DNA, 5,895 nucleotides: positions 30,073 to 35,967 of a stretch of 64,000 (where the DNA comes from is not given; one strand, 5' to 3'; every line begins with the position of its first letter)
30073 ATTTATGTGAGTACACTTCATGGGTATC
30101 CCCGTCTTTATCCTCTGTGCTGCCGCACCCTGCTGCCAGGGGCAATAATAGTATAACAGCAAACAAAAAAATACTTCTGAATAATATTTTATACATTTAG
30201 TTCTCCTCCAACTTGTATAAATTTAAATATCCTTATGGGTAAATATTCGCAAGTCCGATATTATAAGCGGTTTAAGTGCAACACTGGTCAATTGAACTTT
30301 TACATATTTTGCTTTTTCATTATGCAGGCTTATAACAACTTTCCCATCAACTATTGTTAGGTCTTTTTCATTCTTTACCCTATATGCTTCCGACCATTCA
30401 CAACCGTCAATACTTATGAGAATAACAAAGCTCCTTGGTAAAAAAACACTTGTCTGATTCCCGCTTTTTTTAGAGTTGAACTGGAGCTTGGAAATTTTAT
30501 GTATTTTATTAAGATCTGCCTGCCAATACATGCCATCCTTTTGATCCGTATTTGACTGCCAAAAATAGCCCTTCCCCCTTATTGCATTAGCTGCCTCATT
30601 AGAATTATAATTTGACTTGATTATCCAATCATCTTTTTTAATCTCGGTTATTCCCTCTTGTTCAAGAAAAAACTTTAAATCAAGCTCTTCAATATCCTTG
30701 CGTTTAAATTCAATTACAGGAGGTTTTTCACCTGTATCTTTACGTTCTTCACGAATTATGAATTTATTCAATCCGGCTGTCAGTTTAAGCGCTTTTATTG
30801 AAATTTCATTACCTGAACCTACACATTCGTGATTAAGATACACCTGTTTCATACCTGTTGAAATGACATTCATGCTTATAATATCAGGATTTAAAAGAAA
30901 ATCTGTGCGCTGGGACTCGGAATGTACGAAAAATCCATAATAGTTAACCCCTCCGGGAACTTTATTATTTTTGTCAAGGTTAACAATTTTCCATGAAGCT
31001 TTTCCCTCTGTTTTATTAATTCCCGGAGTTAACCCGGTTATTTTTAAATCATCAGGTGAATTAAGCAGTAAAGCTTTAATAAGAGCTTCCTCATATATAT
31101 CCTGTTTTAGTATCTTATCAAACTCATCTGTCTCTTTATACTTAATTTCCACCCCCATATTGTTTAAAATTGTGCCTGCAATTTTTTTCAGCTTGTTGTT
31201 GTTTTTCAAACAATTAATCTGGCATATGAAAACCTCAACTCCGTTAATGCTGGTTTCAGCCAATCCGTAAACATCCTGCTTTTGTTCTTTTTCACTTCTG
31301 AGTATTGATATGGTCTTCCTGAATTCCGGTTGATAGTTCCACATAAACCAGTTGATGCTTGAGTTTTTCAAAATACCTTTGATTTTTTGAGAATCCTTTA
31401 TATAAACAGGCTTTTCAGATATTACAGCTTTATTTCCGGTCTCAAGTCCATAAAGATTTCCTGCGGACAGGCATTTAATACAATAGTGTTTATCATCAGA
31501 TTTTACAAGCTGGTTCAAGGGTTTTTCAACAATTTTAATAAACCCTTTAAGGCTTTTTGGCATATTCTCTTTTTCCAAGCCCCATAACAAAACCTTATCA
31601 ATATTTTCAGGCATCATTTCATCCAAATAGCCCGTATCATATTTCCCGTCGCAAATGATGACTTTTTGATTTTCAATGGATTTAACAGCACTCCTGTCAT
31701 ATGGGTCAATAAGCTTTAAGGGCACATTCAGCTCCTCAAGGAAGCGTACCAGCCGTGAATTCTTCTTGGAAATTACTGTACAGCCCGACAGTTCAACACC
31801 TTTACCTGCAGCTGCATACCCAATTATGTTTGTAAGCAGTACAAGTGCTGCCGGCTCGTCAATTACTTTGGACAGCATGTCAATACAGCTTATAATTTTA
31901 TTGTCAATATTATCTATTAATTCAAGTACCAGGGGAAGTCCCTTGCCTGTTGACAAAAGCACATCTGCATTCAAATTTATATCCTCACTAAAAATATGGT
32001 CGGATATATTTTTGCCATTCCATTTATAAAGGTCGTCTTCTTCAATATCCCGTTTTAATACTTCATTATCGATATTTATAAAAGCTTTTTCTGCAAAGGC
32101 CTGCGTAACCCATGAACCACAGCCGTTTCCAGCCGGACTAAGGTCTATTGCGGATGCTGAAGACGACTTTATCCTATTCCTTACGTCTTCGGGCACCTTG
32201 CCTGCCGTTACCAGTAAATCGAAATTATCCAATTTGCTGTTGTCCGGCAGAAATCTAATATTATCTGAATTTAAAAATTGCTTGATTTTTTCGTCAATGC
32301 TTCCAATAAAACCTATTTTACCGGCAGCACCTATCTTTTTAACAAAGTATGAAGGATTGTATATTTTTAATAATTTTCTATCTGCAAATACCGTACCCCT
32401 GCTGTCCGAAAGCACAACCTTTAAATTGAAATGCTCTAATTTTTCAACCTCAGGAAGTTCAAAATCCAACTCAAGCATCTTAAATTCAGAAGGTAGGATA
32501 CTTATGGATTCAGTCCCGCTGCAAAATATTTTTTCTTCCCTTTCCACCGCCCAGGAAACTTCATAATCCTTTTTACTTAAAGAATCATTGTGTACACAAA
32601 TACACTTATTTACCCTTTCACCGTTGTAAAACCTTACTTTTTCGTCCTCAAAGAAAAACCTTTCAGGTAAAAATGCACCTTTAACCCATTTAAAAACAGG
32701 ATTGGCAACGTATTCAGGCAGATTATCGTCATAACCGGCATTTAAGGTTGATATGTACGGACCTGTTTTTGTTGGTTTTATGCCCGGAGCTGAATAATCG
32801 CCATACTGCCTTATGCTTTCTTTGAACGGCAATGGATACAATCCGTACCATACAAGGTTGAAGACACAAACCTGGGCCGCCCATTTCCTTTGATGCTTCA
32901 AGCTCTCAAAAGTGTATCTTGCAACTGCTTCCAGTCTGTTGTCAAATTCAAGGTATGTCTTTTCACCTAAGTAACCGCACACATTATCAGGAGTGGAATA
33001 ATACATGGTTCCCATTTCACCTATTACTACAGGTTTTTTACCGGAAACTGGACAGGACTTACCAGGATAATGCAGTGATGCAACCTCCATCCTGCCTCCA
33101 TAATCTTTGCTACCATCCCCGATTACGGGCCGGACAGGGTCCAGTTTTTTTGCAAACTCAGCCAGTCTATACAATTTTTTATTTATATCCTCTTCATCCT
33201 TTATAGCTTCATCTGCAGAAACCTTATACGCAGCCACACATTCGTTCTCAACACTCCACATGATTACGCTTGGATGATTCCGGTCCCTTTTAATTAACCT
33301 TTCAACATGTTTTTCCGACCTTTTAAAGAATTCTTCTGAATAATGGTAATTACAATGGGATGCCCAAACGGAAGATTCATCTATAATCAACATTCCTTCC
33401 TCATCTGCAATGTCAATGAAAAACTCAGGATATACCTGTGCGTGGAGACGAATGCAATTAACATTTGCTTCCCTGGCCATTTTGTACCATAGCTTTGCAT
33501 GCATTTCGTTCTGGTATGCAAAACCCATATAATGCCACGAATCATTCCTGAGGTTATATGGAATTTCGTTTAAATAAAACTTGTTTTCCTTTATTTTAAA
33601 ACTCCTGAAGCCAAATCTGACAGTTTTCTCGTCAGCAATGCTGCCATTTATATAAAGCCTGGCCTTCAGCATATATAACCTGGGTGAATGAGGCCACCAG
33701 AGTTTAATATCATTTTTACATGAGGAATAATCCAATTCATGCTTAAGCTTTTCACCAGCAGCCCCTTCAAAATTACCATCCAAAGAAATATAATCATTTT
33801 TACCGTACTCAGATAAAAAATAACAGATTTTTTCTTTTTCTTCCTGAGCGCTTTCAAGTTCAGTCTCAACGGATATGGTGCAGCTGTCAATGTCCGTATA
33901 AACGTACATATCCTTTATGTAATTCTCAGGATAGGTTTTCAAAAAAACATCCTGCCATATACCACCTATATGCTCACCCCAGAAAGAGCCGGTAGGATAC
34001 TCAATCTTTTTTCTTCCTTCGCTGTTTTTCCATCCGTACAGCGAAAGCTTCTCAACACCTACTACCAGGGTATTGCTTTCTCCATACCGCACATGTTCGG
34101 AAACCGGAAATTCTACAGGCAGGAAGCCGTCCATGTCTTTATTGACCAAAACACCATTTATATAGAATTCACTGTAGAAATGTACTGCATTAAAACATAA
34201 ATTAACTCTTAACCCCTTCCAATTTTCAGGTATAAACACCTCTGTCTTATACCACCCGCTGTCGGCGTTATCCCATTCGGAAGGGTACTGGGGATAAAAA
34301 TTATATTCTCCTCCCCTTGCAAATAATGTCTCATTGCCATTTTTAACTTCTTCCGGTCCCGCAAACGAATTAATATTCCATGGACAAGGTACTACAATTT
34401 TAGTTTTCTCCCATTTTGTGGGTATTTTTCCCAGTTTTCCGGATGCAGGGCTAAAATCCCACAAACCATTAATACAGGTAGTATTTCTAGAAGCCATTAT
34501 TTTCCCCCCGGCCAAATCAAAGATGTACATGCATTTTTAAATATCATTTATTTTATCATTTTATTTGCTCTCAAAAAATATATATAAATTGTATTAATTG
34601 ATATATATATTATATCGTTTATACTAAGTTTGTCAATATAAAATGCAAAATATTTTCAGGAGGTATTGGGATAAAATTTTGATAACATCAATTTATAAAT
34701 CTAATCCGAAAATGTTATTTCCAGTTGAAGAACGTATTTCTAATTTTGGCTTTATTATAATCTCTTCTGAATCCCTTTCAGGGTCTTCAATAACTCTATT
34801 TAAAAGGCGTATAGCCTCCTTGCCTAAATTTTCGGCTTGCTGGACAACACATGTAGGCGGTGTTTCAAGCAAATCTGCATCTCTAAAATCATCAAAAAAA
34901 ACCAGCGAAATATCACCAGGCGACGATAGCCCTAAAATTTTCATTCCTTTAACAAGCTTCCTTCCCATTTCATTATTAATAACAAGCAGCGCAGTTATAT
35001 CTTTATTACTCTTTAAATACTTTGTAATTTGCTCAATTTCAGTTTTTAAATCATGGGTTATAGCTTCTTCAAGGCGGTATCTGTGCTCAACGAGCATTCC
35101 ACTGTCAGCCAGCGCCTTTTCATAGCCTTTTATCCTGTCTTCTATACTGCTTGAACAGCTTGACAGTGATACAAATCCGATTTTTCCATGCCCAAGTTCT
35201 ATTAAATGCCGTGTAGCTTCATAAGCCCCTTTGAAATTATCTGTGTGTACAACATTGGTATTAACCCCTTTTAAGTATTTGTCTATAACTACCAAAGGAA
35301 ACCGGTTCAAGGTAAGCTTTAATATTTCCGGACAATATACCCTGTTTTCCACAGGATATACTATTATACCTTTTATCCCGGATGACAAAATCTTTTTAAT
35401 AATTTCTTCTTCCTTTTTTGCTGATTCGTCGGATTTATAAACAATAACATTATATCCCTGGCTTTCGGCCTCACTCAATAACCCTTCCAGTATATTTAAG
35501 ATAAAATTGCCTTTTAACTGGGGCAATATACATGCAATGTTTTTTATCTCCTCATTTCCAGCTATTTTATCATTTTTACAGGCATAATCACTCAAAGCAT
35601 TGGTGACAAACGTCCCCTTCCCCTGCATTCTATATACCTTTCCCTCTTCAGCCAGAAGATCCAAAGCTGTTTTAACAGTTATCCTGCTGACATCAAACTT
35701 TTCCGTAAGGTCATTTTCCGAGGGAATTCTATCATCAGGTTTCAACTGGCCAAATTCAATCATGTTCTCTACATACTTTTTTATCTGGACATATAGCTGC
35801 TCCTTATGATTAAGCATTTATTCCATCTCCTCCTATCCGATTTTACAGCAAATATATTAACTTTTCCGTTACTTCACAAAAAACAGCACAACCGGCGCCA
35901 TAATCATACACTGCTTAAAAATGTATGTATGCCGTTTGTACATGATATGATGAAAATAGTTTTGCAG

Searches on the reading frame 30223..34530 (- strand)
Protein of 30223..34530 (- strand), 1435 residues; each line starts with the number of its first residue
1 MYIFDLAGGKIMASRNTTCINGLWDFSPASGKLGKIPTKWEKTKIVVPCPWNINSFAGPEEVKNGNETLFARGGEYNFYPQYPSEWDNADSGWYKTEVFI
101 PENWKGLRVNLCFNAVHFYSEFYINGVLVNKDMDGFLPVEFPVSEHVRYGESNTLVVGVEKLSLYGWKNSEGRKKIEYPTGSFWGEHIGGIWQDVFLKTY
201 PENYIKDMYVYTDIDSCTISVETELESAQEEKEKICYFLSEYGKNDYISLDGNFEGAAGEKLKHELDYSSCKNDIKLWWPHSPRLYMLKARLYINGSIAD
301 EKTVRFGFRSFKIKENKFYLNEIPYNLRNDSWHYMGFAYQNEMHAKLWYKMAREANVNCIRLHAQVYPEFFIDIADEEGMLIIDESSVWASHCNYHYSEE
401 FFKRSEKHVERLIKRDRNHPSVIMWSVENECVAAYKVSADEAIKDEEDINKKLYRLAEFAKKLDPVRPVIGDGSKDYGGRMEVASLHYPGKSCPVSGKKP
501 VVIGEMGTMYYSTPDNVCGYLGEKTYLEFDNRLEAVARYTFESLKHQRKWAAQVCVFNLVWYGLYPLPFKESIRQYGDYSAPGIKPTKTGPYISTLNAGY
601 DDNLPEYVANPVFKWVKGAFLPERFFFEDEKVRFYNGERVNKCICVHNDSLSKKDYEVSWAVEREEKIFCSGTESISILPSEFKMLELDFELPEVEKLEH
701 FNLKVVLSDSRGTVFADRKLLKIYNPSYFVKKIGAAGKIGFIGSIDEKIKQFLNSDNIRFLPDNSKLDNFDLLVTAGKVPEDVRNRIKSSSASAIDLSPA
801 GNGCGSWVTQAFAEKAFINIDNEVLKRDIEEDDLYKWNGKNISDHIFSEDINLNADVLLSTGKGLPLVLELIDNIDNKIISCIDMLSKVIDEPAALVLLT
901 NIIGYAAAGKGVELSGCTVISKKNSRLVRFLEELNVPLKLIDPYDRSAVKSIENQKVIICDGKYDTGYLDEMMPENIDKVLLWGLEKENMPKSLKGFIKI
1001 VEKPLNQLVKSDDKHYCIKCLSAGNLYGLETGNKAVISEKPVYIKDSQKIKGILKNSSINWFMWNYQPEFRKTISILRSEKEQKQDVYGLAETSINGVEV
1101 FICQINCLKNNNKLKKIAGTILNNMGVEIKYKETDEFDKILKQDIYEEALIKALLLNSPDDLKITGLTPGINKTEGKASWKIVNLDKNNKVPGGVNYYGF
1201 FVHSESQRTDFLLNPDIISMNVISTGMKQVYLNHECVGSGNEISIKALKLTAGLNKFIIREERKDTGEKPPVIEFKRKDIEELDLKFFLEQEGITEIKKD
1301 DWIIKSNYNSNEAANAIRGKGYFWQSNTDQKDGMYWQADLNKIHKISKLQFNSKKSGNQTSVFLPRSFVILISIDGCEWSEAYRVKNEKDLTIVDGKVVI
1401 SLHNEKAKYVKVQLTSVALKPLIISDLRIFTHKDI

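Call 6: search_protein_families(library=pfam, proteins=[window:30223-34530:-], max_evalue=0.01)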
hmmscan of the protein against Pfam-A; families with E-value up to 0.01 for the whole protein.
window:30223-34530:- (1435 aa): 6 families
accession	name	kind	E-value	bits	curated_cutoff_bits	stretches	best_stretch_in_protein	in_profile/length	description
PF02837.24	Glyco_hydro_2_N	-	6.1e-17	62.5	28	1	20-201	4-169/169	Glycosyl hydrolases family 2, sugar binding domain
PF02836.23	Glyco_hydro_2_C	-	1.9e-13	50.6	21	1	349-471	42-160/302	Glycosyl hydrolases family 2, TIM barrel domain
PF00703.27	Glyco_hydro_2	-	1.9e-12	48.3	23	1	204-309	2-109/109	Glycosyl hydrolases family 2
PF00754.31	F5_F8_type_C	-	7.7e-11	42.7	28.2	1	1307-1416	7-114/127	F5/8 type C domain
PF22666.2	Glyco_hydro_2_N2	-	1e-06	29.4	27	1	85-174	43-132/167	Glycosyl hydrolase 2 galactose-binding domain-like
PF22633.2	F5_F8_type_C_2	-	3.9e-05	24.6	27.8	1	1322-1412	10-91/91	NedA-like, galactose-binding domain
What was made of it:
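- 30223..34530 (-): Context gene: a 1435-aa GH2 enzyme with an F5/8 type C domain and no signal peptide. It has its own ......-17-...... promoter-like site. Pfam (call 6).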

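Call 64: search_solved_structures(query=window:30223-34530:-, max_evalue=0.00001)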
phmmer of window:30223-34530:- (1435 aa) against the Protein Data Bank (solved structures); distinct sequences matched with E-value up to 0.00001: 129 (the best 60 are shown).
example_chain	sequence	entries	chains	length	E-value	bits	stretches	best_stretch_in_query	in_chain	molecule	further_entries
6xxw_A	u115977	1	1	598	8.9e-27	96.4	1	87-469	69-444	Beta-glucuronidase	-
7xyr_A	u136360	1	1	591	2.8e-26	94.8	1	91-427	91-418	Beta-glucuronidase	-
5t98_A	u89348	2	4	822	3.4e-26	94.5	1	91-469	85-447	Glycoside Hydrolase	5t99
4ypj_A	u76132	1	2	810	1.8e-23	85.4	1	89-438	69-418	Beta galactosidase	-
8q2h_A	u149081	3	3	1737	2e-23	85.3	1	89-438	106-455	beta-galactosidase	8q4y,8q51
6s6z_A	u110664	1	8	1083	3.8e-23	84.4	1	55-431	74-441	Beta-galactosidase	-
6sd0_A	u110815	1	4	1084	3.8e-23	84.4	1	55-431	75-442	Beta-galactosidase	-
6ed2_A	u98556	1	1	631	4.5e-23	84.1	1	91-433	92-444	Glycosyl hydrolase family 2, TIM barrel domain protein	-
7kgy_A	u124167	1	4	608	4.7e-23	84.1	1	91-431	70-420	Beta-glucuronidase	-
6b6l_A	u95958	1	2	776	1.6e-22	82.3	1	90-470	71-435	Glycosyl hydrolase family 2, sugar binding domain protein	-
7rsk_A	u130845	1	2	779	1.6e-22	82.3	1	90-470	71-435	Glycosyl hydrolase family 2, sugar binding domain protein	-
4jkm_A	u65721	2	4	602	2e-22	82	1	76-431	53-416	Beta-glucuronidase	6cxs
7cwd_A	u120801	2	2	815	4.5e-22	80.8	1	90-469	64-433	beta-glalactosidase | beta-galactosidase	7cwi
6jz1_A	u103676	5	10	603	6.9e-21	76.9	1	84-431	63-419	Beta-glucuronidase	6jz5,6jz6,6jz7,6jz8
5z18_A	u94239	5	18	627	7.7e-21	76.8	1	84-431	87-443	Beta-glucuronidase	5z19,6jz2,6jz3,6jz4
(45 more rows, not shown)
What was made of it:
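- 30223..34530 (-): PDB hits are beta-glucuronidases and beta-galactosidases (call 64).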

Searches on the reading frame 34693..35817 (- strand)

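Call 6: search_protein_families(library=pfam, proteins=[window:34693-35817:-], max_evalue=0.01)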
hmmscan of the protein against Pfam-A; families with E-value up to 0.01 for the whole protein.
window:34693-35817:- (374 aa): 5 families
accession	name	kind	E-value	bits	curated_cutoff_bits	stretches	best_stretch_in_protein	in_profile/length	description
PF00532.27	Peripla_BP_1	-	1.7e-23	83.9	22.2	1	94-358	4-276/281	Periplasmic binding proteins and sugar binding domain of LacI family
PF13377.12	Peripla_BP_3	-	8e-23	81.8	26.5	1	203-365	2-167/167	Periplasmic binding protein-like domain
PF00392.27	GntR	-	1.4e-17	63.6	27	1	8-71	1-64/64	Bacterial regulatory proteins, gntR family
PF13407.12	Peripla_BP_4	-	1.4e-15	58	35.1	1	94-344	1-255/258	Periplasmic binding protein domain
PF14502.12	HTH_41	-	0.0014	18.5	25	1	29-62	4-37/48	Helix-turn-helix domain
